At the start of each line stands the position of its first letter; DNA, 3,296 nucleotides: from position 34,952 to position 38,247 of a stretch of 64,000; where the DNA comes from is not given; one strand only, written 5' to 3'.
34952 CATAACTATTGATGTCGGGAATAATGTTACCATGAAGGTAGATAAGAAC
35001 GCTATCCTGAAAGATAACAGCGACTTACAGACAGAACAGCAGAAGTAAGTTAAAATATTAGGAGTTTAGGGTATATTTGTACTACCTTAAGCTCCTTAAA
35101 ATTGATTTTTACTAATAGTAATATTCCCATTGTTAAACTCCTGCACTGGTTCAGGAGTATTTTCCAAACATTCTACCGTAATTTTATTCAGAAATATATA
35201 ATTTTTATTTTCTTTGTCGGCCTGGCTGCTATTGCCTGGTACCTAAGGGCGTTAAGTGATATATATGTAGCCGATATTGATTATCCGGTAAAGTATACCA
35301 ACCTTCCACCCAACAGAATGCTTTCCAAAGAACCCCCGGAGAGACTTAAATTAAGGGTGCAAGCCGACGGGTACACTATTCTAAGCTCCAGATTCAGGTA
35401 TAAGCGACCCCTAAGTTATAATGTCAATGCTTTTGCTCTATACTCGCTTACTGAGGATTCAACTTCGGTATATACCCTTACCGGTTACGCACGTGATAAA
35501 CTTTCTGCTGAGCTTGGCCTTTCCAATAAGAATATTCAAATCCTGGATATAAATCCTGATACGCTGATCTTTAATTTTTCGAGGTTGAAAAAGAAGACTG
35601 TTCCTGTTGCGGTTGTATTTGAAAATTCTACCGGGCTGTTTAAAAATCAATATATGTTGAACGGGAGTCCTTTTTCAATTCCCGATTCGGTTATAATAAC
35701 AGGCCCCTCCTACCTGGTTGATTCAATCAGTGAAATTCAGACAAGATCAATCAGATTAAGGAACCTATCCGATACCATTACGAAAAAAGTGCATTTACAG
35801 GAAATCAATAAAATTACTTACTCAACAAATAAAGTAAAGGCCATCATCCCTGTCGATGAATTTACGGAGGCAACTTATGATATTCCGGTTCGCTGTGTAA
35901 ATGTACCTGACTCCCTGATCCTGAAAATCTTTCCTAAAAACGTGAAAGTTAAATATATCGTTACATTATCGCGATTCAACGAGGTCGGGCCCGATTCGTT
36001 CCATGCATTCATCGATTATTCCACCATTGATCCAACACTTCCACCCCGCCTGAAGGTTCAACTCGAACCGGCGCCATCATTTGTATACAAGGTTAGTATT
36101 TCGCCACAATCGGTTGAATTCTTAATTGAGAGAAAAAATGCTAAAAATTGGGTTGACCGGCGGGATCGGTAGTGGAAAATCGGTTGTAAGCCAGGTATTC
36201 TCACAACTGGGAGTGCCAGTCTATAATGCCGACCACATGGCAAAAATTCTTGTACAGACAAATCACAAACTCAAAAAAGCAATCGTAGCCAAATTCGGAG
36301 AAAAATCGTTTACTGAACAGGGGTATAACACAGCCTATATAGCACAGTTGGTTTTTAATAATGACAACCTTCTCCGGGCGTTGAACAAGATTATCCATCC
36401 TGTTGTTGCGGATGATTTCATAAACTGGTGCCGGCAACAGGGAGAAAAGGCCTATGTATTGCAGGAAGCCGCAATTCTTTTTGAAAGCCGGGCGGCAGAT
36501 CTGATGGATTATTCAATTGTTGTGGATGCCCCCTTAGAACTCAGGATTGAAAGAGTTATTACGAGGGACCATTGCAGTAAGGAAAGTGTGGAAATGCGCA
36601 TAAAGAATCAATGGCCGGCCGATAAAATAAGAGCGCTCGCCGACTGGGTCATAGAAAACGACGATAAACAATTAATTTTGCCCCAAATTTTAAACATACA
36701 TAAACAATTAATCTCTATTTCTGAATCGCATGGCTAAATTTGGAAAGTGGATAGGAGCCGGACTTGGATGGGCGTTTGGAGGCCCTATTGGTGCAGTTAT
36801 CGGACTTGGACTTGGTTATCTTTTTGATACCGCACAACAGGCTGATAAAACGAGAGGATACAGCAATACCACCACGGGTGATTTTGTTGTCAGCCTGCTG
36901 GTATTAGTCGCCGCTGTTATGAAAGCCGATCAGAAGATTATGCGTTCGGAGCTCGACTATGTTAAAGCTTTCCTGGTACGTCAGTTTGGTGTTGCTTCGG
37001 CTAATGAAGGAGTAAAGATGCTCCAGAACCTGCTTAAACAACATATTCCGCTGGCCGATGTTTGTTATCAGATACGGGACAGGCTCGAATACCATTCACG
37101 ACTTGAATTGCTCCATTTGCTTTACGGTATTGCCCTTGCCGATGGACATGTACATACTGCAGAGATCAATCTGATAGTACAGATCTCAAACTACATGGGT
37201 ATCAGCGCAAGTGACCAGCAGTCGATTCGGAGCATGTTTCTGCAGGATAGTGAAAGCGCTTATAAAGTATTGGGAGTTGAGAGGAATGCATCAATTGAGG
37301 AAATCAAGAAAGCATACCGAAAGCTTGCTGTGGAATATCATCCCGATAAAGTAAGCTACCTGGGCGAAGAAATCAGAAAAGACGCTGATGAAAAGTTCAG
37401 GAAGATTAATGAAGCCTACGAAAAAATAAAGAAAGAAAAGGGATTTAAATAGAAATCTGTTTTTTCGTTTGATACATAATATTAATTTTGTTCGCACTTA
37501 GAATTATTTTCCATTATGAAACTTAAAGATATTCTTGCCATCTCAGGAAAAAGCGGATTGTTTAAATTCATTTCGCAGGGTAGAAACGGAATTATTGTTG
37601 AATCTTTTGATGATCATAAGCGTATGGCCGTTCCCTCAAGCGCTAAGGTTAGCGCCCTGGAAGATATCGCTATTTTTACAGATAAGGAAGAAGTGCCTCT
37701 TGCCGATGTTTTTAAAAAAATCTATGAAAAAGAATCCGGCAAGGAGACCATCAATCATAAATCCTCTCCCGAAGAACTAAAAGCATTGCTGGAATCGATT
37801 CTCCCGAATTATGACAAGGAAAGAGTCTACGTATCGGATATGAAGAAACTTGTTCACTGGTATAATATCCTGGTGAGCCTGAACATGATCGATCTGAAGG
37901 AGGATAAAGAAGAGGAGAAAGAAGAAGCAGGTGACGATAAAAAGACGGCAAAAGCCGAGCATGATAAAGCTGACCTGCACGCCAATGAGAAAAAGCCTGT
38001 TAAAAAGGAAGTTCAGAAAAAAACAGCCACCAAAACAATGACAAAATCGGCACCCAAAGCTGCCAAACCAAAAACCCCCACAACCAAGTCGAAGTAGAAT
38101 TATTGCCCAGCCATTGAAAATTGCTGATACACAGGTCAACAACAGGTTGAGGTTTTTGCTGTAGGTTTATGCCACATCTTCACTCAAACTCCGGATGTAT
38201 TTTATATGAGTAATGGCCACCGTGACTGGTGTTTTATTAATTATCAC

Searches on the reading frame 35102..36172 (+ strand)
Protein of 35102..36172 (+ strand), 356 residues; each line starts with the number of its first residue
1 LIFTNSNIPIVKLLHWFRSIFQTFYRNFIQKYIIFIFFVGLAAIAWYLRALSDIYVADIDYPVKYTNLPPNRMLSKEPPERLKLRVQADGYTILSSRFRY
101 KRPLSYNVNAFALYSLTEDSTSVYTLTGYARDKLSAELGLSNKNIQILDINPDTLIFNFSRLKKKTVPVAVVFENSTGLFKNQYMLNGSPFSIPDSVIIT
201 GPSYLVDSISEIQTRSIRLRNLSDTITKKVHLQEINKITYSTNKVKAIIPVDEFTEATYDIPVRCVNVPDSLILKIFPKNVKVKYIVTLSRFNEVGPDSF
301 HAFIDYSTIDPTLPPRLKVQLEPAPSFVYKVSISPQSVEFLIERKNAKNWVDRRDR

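Call 92: search_protein_families(library=pfam, proteins=[window:35102-36172:+], max_evalue=0.00001)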
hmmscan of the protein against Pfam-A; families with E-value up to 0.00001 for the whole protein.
window:35102-36172:+ (356 aa): 1 family
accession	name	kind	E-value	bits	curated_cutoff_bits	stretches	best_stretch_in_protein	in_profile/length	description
PF07949.17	YbbR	-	8.5e-06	26.4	22.3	0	176-235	8-66/81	YbbR-like protein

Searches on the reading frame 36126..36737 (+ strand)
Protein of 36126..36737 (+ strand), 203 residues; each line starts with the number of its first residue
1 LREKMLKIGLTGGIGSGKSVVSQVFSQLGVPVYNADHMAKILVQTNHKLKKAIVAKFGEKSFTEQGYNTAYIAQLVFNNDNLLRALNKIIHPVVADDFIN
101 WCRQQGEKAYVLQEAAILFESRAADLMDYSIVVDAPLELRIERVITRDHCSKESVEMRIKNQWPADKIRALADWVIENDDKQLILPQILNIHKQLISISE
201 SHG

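Call 92: search_protein_families(library=pfam, proteins=[window:36126-36737:+], max_evalue=0.00001)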
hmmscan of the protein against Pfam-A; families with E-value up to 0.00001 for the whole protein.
window:36126-36737:+ (203 aa): 3 families
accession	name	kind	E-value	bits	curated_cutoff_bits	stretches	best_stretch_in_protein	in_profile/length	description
PF01121.26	CoaE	-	7.9e-46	156.4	27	1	8-180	3-176/180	Dephospho-CoA kinase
PF13189.12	Cytidylate_kin2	-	2.1e-06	28.5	28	1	8-161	2-145/176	Cytidylate kinase-like family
PF13238.12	AAA_18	-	7.9e-06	26.8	29.4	0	8-158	1-125/128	AAA domain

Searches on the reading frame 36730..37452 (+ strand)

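Call 92: search_protein_families(library=pfam, proteins=[window:36730-37452:+], max_evalue=0.00001)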
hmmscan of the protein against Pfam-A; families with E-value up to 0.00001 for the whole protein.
window:36730-37452:+ (240 aa): 2 families
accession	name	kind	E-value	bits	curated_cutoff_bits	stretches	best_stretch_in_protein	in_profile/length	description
PF00226.36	DnaJ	-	1.3e-18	67.3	27.8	1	177-236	2-56/63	DnaJ domain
PF05099.18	TerB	-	1.1e-17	64.8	24.4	1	56-167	4-117/118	Tellurite resistance protein TerB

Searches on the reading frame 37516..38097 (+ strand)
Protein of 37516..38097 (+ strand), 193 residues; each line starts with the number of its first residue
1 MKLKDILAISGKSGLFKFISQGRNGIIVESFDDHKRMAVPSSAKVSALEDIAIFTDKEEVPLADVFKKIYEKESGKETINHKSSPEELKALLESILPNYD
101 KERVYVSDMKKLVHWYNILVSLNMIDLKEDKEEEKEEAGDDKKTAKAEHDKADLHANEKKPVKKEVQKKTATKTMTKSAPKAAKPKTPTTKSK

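Call 92: search_protein_families(library=pfam, proteins=[window:37516-38097:+], max_evalue=0.00001)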
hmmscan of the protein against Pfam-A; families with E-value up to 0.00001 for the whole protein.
window:37516-38097:+ (193 aa): 2 families
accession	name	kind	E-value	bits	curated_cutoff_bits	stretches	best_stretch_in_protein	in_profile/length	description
PF21186.2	DUF6852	-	1.4e-28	99.7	27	1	51-119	1-71/71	Domain of unknown function (DUF6852)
PF18347.7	DUF5606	-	3.1e-20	72.5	25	1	3-48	1-46/46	Domain of unknown function (DUF5606)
